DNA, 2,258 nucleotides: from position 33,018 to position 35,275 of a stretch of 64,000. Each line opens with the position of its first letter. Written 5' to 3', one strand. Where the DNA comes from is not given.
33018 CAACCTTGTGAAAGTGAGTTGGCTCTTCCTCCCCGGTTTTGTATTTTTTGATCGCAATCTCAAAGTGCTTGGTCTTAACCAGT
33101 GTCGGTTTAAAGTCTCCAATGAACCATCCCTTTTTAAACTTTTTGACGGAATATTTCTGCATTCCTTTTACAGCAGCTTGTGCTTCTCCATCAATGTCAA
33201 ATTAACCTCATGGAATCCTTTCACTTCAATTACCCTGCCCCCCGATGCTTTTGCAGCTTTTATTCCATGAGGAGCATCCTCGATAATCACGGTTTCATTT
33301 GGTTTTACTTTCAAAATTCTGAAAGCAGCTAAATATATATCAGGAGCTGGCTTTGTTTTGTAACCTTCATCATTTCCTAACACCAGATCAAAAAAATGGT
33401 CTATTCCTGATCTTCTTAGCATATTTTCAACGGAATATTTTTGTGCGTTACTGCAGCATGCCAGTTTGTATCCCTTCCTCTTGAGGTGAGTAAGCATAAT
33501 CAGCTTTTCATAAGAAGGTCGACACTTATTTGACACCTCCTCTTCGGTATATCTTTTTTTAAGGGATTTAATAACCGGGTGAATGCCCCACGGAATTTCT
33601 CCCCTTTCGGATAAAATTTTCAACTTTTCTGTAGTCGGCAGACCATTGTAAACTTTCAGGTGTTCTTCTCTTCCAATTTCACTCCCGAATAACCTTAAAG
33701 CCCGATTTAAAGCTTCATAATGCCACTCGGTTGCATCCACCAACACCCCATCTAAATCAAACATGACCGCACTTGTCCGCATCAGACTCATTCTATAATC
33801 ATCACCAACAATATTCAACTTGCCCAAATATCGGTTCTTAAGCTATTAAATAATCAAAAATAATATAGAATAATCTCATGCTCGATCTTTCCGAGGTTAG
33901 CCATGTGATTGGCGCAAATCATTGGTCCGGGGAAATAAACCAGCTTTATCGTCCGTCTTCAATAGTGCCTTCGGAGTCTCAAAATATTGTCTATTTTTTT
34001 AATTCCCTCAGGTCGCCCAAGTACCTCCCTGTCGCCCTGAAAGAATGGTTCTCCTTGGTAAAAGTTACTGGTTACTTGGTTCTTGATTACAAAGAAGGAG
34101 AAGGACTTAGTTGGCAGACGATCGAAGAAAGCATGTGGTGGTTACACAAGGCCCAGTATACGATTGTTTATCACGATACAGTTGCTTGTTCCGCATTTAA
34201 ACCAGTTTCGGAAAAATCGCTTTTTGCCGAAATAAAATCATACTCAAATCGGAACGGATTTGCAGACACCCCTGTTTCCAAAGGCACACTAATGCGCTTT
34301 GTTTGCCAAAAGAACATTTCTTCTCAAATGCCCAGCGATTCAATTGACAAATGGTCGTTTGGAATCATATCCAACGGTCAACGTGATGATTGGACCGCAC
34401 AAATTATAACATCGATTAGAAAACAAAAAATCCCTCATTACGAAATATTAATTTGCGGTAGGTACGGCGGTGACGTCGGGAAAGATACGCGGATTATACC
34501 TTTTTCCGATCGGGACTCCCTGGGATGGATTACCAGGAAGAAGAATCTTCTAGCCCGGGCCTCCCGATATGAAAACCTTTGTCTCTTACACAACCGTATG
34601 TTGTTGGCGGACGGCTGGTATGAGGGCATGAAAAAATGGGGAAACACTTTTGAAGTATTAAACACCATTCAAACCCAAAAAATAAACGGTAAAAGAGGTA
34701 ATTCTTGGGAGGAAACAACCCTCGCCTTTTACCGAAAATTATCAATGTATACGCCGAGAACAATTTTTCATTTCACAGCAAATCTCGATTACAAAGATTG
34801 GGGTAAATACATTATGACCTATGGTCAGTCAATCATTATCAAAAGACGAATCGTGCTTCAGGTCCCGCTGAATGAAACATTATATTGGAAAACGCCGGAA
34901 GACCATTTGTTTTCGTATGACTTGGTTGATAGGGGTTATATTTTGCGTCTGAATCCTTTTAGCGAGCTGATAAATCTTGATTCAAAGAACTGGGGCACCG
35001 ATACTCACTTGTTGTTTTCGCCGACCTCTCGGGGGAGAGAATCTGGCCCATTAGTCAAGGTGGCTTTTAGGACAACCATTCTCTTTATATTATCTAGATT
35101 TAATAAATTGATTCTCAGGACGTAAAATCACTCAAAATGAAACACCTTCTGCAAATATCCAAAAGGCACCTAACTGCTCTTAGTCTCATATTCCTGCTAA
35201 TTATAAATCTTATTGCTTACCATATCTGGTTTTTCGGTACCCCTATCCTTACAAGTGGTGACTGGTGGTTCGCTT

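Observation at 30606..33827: Convergent donor-synthesis cassette: GDPD-like gene facing a minus-strand operon of two paralogous nucleotidyltransferases, a cupin and a HAD phosphatase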

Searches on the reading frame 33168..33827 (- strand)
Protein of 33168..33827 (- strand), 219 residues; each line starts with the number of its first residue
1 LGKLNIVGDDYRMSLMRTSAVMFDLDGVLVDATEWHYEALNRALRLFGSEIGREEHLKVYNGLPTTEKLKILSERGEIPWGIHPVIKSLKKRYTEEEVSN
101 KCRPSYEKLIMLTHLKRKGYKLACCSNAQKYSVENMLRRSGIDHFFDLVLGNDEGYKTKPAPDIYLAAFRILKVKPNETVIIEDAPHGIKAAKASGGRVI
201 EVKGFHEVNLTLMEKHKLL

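Call 3: search_protein_families(library=pfam, proteins=[window:33168-33827:-], max_evalue=0.01)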
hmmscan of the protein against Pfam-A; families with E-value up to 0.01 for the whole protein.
window:33168-33827:- (219 aa): 3 families
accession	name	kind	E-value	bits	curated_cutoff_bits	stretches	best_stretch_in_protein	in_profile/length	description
PF13419.12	HAD_2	-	1.9e-34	119.8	23.8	1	21-201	1-177/178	Haloacid dehalogenase-like hydrolase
PF00702.32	Hydrolase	-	1.1e-23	85.1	26.4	1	19-196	2-191/191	haloacid dehalogenase-like hydrolase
PF13242.12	Hydrolase_like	-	0.0018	18.6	22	1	159-203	4-49/75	HAD-hyrolase-like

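Call 4: search_protein_families(library=ncbifam, proteins=[window:33168-33827:-], max_evalue=0.01)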
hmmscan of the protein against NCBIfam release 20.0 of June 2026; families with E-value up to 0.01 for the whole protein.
window:33168-33827:- (219 aa): 37 families (the best 25 are shown)
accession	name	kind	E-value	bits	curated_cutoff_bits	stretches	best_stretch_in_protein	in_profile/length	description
TIGR02009.1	PGMB-YQAB-SF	subfamily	1.2e-27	97.4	153.35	1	19-202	2-186/186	beta-phosphoglucomutase family hydrolase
TIGR01990.1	bPGM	equivalog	4.4e-23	82.2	189.4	1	19-202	2-186/187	beta-phosphoglucomutase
NF009695.0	PRK13222.1-2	equivalog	2.8e-20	72.8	225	1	15-202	3-193/226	phosphoglycolate phosphatase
NF009804.0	PRK13288.1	equivalog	5.5e-20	71.8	218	1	17-202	2-181/215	pyrophosphatase PpaX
TIGR01449.2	PGP_bact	equivalog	6.4e-20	71.6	180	1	21-203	1-185/213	phosphoglycolate phosphatase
TIGR02253.1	CTE7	subfamily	3.3e-19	69.5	169.75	1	20-196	4-188/221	TIGR02253 family HAD-type hydrolase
NF046057.1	bifunc_MtlD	equivalog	3.6e-19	68.6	800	1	19-214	8-203/683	bifunctional mannitol-1-phosphate dehydrogenase/phosphatase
NF008000.0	PRK10725.1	equivalog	7e-17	62.1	215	1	19-203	6-186/188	fructose-1-phosphate/6-phosphogluconate phosphatase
NF008087.0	PRK10826.1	equivalog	3.5e-16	59.5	191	1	17-202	6-191/222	hexitol phosphatase HxpB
TIGR01509.1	HAD-SF-IA-v3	subfamily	1e-15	58.3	29.4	1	106-200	67-152/154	HAD-IA family hydrolase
NF053653.1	InDiPhoBT2121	equivalog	2.1e-15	56.9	245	1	19-202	2-186/216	inorganic diphosphatase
TIGR01454.1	AHBA_synth_RP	hypoth_equivalog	4.1e-15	56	246.65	1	21-197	1-169/205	AHBA synthesis associated protein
NF009697.0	PRK13222.1-4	equivalog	6e-13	48.7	327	1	17-201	6-192/232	phosphoglycolate phosphatase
TIGR01428.1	HAD_type_II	equivalog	6.3e-13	49.2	125.4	1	107-202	95-190/197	haloacid dehalogenase type II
NF009694.0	PRK13222.1-1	equivalog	1.6e-12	47.3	415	1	86-199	94-207/252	phosphoglycolate phosphatase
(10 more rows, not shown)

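Call 58: search_solved_structures(query=window:33168-33791:-, max_evalue=1e-8, show_alignments=3)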
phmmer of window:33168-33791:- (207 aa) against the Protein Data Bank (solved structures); distinct sequences matched with E-value up to 1e-8: 41.
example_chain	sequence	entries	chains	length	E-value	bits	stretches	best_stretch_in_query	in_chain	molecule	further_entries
3kbb_A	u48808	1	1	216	7.3e-21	78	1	7-186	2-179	Phosphorylated carbohydrates phosphatase TM_1254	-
7ocn_A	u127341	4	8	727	4.5e-16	62.4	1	9-203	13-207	HAD hydrolase, family IA, variant 3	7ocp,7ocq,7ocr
7oct_A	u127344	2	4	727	4.5e-16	62.4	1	9-203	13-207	HAD hydrolase, family IA, variant 3 | Mannitol-1-phosphate dehydrogenase/phosphatase MtlD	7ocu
4uar_A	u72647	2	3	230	6.9e-16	61.8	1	7-194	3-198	Protein CbbY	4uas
6h8y_A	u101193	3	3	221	2.1e-15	60.2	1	7-189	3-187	Beta-phosphoglucomutase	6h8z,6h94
4uat_A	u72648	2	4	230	3.5e-15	59.5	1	7-194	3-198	Protein CbbY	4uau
6hdi_A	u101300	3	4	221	4.4e-15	59.2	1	7-189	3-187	Beta-phosphoglucomutase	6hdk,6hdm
3dv9_A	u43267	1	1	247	4.4e-15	59.2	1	7-191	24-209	beta-phosphoglucomutase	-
7ocs_A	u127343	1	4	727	5.6e-15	58.8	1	9-203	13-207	HAD hydrolase, family IA, variant 3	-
3e58_A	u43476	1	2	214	5.6e-15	58.8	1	6-187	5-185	putative Beta-phosphoglucomutase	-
6hdh_A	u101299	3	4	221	7.4e-15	58.4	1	7-189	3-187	Beta-phosphoglucomutase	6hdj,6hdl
1lvh_A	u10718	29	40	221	7.5e-15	58.4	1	7-189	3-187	beta-phosphoglucomutase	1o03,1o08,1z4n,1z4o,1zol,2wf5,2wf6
5olw_A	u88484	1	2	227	8.2e-15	58.3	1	7-189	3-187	Beta-phosphoglucomutase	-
3fm9_A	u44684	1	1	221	1e-14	57.9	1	7-189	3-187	Beta-phosphoglucomutase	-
6i03_A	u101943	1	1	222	3.4e-14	56.2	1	7-189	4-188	Beta-phosphoglucomutase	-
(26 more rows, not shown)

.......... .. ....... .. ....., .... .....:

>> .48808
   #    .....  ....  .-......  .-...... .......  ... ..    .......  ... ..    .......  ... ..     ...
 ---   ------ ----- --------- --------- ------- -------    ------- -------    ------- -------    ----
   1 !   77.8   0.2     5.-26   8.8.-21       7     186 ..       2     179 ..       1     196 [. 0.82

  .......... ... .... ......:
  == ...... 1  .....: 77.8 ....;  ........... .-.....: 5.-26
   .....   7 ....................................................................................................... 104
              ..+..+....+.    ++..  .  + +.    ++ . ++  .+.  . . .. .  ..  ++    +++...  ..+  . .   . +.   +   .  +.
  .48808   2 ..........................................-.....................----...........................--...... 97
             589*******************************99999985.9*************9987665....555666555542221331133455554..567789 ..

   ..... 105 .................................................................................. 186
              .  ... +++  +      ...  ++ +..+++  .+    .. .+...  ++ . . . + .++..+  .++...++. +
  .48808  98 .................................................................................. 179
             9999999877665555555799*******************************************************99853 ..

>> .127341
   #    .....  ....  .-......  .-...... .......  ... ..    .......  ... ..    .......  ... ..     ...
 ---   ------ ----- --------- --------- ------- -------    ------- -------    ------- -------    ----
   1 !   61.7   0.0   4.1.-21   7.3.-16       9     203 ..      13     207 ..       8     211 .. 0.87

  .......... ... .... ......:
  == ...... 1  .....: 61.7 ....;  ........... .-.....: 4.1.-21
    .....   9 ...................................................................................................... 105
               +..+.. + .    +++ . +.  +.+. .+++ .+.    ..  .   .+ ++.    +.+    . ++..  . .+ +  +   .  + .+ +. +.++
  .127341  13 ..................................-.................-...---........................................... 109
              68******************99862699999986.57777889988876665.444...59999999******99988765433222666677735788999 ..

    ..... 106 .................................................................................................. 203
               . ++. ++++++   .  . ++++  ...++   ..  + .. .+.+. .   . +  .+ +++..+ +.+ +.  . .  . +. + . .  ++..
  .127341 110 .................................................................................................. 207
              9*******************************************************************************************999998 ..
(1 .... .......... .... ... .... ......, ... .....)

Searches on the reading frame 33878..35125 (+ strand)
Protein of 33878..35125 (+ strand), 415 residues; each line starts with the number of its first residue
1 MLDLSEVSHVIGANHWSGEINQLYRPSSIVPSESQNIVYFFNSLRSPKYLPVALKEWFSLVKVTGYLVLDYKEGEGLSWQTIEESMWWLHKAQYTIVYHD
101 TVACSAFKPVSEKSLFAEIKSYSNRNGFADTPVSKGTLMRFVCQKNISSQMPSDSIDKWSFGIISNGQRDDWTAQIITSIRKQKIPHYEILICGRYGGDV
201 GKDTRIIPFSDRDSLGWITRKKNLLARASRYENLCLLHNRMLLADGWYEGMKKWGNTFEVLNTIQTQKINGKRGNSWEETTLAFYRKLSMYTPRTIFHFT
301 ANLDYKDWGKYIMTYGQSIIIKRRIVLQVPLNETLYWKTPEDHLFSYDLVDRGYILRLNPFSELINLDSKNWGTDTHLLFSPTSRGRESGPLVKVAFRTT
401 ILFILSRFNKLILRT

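Call 3: search_protein_families(library=pfam, proteins=[window:33878-35125:+], max_evalue=0.01)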
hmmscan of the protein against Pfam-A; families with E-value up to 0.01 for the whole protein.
window:33878-35125:+ (415 aa): 0 families

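Call 4: search_protein_families(library=ncbifam, proteins=[window:33878-35125:+], max_evalue=0.01)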
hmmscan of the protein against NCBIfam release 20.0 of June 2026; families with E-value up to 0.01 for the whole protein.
window:33878-35125:+ (415 aa): 0 families

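Call 41: search_solved_structures(query=A4, max_evalue=10, show_alignments=2)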
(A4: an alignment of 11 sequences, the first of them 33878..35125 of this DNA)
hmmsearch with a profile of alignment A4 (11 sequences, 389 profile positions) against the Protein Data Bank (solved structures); distinct sequences matched with E-value up to 10: 2.
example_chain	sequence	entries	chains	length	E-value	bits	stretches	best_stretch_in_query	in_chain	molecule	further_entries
1wjt_A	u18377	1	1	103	0.17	14.1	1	92-165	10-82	Transcription elongation factor S-II protein 3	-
6cca_A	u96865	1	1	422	2.5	10.2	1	40-81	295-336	DisA protein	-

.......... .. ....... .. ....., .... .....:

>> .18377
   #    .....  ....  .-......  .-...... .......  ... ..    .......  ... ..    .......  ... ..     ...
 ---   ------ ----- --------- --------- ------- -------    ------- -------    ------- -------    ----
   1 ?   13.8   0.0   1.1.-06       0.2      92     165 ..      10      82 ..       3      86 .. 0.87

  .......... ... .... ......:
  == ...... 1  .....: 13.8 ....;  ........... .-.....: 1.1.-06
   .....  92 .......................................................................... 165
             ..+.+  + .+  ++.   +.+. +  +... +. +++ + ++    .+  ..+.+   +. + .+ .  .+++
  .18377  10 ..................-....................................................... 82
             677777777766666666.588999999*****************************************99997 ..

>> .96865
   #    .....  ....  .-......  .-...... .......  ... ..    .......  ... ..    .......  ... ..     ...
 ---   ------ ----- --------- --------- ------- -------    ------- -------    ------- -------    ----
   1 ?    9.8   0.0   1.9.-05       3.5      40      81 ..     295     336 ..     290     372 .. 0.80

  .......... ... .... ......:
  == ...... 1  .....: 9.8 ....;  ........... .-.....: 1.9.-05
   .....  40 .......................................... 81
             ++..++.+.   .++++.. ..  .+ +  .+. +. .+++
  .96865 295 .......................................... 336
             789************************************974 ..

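Call 47: find_homologous_proteins(query=window:33878-35125:+, max_evalue=0.00001)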
Query window:33878-35125:+ (415 aa): 54 proteins with E <= 0.00001 among 1604 candidates.
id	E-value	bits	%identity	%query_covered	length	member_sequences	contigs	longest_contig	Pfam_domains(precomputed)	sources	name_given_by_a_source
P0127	1.0e-137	478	51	98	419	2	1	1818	-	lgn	-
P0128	3.1e-127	443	49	98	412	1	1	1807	-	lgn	-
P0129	6.1e-113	396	46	97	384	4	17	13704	-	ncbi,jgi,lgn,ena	-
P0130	1.8e-108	381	44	98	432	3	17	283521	-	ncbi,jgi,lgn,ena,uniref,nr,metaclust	ncbi:MAG TPA: hypothetical protein DEV73_01610 [Candidatus Zambryskibacteria bacterium]|uniref:Uncha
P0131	4.9e-107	377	42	97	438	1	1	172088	-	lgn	-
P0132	3.3e-98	348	45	88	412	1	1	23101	-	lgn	-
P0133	2.2e-93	332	45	87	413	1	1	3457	-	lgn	-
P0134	1.2e-90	323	44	87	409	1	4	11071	-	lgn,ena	-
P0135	1.7e-90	322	43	87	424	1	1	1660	-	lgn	-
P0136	7.0e-90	320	43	87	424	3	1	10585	-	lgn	-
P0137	1.3e-89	319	44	88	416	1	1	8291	-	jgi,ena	-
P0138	2.6e-87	312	39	97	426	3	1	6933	-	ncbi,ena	-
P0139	7.2e-86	307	41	85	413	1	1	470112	-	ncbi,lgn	-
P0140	9.5e-86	307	41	88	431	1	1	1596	-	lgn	-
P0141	4.2e-83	298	41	87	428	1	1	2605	-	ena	-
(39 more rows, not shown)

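Call 59: predict_structure(alignment_id=A5)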
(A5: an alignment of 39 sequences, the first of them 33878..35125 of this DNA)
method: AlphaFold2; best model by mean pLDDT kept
length: 415 residues; sequences in the alignment: 39
mean_pLDDT: 92.2   pTM: 0.91
mean pLDDT of the five models: 92.2, 91.7, 91.5, 90.0, 89.5
residues with pLDDT >= 90: 330; 70-90: 65; 50-70: 17; < 50: 3
segments of 3 or more residues with pLDDT < 50: 413-415
pLDDT, mean of each block of 10 residues (from residue 1): 94 95 96 97 87 97 97 88 96 95 78 92 74 76 96 95 97 98 98 96 96 94 98 98 98 97 96 92 84 86 95 94 98 92 94 97 95 91 91 94 81 47
secondary structure, 60 per line:
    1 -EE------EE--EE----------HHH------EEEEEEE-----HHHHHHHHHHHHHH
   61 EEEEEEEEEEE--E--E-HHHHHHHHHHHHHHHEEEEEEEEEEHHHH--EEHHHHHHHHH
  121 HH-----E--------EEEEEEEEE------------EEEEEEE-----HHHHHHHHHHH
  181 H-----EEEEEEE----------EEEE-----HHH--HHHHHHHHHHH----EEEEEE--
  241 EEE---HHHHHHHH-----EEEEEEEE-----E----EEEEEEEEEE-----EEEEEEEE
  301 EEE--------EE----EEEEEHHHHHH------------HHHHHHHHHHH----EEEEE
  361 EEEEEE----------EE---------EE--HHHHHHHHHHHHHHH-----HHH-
elements in order: E35-41 H47-60 E61-71 H79-93 E94-103 H104-107 H112-122 E137-145 E158-164 H170-181 E187-193 E204-207 H218-228 E233-238 E241-243 H247-254 E260-267 E278-287 E293-303 E318-322 H323-328 H341-351 E356-366 H392-406

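Call 89: search_protein_families(library=pfam, proteins=[window:33878-35125:+], max_evalue=10)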
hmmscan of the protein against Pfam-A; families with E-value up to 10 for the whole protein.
window:33878-35125:+ (415 aa): 0 families
